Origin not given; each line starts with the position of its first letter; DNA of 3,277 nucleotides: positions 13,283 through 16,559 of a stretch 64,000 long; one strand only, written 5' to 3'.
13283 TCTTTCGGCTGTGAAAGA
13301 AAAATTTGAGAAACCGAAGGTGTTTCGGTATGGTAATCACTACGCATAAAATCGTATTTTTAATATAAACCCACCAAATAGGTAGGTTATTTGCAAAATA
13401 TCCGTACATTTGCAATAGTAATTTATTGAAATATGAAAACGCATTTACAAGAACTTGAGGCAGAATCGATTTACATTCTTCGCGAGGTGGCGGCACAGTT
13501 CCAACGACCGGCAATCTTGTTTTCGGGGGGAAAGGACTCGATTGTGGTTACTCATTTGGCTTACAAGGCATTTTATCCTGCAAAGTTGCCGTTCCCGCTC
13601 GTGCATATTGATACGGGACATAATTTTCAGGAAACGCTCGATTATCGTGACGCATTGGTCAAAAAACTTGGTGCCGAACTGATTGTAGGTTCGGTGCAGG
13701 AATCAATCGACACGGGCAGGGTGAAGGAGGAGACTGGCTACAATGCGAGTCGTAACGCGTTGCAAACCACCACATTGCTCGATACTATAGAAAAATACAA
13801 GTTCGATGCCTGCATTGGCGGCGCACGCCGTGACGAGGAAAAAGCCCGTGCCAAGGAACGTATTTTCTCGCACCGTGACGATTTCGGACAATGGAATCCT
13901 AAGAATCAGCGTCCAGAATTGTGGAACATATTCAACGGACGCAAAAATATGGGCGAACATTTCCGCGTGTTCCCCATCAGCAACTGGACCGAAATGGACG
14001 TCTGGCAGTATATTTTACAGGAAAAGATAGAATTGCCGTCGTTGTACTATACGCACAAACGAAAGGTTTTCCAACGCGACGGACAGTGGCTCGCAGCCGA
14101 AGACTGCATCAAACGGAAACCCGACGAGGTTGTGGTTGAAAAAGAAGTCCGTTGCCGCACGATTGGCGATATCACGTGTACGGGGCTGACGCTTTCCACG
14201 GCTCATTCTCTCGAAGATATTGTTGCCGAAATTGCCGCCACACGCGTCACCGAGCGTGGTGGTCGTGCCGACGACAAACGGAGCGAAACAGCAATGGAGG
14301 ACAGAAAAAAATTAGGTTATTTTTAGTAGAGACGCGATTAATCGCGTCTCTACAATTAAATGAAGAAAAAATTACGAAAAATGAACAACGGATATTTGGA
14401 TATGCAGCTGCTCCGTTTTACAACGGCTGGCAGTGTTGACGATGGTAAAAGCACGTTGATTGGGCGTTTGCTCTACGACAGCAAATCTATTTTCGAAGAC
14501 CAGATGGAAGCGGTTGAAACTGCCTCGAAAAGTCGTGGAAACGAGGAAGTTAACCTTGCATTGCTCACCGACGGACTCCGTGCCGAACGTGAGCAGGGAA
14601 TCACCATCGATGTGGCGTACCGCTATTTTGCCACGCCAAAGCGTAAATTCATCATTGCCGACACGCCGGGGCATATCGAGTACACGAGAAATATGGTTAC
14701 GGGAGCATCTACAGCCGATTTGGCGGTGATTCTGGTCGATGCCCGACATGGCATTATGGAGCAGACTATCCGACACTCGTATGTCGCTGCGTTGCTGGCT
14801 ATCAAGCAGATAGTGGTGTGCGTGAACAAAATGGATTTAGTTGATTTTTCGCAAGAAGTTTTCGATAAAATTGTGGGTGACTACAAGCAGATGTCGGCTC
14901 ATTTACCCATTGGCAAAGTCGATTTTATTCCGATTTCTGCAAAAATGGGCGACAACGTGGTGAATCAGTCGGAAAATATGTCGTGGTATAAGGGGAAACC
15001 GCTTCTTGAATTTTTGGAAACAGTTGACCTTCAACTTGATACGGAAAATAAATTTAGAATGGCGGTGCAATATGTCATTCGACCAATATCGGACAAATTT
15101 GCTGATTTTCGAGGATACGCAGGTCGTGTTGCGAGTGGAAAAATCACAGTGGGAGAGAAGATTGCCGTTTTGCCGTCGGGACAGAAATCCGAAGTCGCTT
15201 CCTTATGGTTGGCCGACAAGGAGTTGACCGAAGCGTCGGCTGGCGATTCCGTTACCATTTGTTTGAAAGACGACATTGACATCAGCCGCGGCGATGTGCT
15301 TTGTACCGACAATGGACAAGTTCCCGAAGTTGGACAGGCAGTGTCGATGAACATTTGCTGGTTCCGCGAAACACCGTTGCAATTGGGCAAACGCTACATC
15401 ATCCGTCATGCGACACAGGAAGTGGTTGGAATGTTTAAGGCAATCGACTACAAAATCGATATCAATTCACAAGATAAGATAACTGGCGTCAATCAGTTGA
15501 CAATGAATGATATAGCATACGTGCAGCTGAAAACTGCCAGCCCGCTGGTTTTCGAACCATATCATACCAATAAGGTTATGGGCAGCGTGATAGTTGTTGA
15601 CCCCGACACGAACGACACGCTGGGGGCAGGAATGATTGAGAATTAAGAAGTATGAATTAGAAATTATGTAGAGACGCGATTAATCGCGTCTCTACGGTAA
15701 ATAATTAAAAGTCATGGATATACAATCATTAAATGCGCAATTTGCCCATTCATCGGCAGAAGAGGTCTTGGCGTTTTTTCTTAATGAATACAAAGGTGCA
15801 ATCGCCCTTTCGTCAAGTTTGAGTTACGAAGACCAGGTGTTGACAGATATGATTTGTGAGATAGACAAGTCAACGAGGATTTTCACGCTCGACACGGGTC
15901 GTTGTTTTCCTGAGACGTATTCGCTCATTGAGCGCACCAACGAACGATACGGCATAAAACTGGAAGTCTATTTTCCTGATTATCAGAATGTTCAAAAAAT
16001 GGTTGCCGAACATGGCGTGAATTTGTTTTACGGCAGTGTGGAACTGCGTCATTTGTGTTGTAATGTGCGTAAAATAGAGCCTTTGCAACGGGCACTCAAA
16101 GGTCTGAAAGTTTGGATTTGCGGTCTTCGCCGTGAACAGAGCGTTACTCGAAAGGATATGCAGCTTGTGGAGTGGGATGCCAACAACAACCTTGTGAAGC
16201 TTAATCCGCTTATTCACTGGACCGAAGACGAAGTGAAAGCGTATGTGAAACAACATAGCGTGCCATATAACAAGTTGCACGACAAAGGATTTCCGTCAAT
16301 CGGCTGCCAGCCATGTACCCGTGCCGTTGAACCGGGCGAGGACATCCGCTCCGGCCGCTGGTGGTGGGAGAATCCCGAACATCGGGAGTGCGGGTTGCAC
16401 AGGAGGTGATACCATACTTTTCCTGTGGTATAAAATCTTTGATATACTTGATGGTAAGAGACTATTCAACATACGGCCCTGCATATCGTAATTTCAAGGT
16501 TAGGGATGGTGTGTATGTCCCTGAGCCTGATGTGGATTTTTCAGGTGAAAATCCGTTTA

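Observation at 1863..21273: Recurrent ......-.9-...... palindrome at a fixed offset from -7 boxes of four + strand operons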

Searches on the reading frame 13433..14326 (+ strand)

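Call 8: search_protein_families(library=pfam, proteins=[window:13433-14326:+])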
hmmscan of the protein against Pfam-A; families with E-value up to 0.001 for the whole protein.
window:13433-14326:+ (297 aa): 1 family
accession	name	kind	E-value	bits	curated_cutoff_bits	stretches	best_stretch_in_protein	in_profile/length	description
PF01507.26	PAPS_reduct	-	3.4e-46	157.9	22.5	1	26-251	2-174/175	Phosphoadenosine phosphosulfate reductase domain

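Call 18: search_protein_families(library=ncbifam, proteins=[window:13433-14326:+])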
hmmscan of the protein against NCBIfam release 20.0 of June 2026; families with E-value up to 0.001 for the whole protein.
window:13433-14326:+ (297 aa): 15 families
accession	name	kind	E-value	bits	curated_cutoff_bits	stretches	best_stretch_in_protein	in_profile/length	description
NF003587.0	PRK05253.1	subfamily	9.3e-137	455.2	195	1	3-297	7-301/301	sulfate adenylyltransferase subunit CysD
NF009214.0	PRK12563.1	equivalog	5.6e-131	436.7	413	1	2-297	21-317/317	sulfate adenylyltransferase subunit CysD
TIGR02039.1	CysD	subfamily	3.5e-127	424.1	396.6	1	5-297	1-294/294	sulfate adenylyltransferase, small subunit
NF010367.0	PRK13795.1-2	equivalog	4.2e-16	58.5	456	1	3-85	221-300/584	hypothetical protein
NF002537.0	PRK02090.1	equivalog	1.6e-15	57.4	154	1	5-204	23-199/244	phosphoadenylyl-sulfate reductase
NF006351.0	PRK08576.1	equivalog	2.8e-13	49.3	290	1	4-207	217-391/436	hypothetical protein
NF010366.0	PRK13795.1-1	equivalog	8.1e-13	47.4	745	1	2-88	241-329/667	hypothetical protein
NF006327.0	PRK08557.1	equivalog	5.6e-12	45.2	366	1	2-85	156-239/415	hypothetical protein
NF010368.0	PRK13795.1-3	equivalog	1.3e-11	43.5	588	1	3-92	226-312/635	hypothetical protein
TIGR02057.1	PAPS_reductase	equivalog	8.6e-10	38.9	254.2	1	33-204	34-185/224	phosphoadenosine phosphosulfate reductase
NF010369.0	PRK13795.1-4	equivalog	2.1e-09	36.2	1086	1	4-81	231-306/633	hypothetical protein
TIGR00434.1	cysH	subfamily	1.4e-08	34.8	165.1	1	33-208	23-178/214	phosophoadenylyl-sulfate reductase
TIGR02055.1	APS_reductase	subfamily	1.7e-08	34.5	235.3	1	35-205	5-155/194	adenylylsulfate reductase, thioredoxin dependent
NF005316.0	PRK06850.1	equivalog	0.00026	19.9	536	0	5-47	10-53/505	hypothetical protein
TIGR03183.1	DNA_S_dndC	equivalog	0.00048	19.2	290.4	0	130-198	145-201/447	DNA phosphorothioation system sulfurtransferase DndC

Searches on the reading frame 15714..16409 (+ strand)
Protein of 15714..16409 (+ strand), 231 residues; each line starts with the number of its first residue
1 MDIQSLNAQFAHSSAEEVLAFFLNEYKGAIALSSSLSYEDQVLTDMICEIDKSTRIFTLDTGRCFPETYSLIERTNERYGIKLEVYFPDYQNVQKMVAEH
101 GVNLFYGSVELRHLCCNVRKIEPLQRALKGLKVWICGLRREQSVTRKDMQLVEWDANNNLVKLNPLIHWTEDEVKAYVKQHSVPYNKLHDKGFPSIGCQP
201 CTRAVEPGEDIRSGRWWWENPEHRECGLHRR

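Call 8: search_protein_families(library=pfam, proteins=[window:15714-16409:+])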
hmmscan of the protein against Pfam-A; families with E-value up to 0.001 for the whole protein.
window:15714-16409:+ (231 aa): 1 family
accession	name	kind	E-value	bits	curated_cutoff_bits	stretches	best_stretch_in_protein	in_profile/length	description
PF01507.26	PAPS_reduct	-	2.1e-48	165.1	22.5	1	30-204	2-175/175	Phosphoadenosine phosphosulfate reductase domain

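Call 15: search_protein_families(library=ncbifam, proteins=[window:15714-16409:+])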
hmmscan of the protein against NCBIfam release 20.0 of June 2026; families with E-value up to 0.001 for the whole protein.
window:15714-16409:+ (231 aa): 12 families
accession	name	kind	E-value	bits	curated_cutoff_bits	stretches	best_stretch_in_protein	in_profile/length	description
NF002537.0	PRK02090.1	equivalog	3.6e-86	288.7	154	1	2-230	15-239/244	phosphoadenylyl-sulfate reductase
TIGR02055.1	APS_reductase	subfamily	6.9e-81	270.7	235.3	1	35-228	1-194/194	adenylylsulfate reductase, thioredoxin dependent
TIGR00434.1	cysH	subfamily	1.3e-59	201.7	165.1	1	15-230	1-214/214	phosophoadenylyl-sulfate reductase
TIGR00424.1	APS_reduc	equivalog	1.2e-53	182.4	553.2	1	2-230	90-324/464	5'-adenylylsulfate reductase, thioredoxin-independent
TIGR02057.1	PAPS_reductase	equivalog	1.7e-51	175.3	254.2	1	4-229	2-224/224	phosphoadenosine phosphosulfate reductase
NF006327.0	PRK08557.1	equivalog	1.2e-15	57.2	366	1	24-205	175-358/415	hypothetical protein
NF010367.0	PRK13795.1-2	equivalog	6.9e-14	51.2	456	1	30-202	243-416/584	hypothetical protein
NF010368.0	PRK13795.1-3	equivalog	1.2e-13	50.2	588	1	7-203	224-422/635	hypothetical protein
NF010366.0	PRK13795.1-1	equivalog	1.9e-11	42.9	745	1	52-205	293-447/667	hypothetical protein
NF010369.0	PRK13795.1-4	equivalog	3.1e-10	38.9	1086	1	41-202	266-429/633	hypothetical protein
NF006351.0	PRK08576.1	equivalog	6.1e-09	35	290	1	59-202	266-402/436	hypothetical protein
NF003587.0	PRK05253.1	subfamily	2.2e-05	23.8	195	0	56-146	60-143/301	sulfate adenylyltransferase subunit CysD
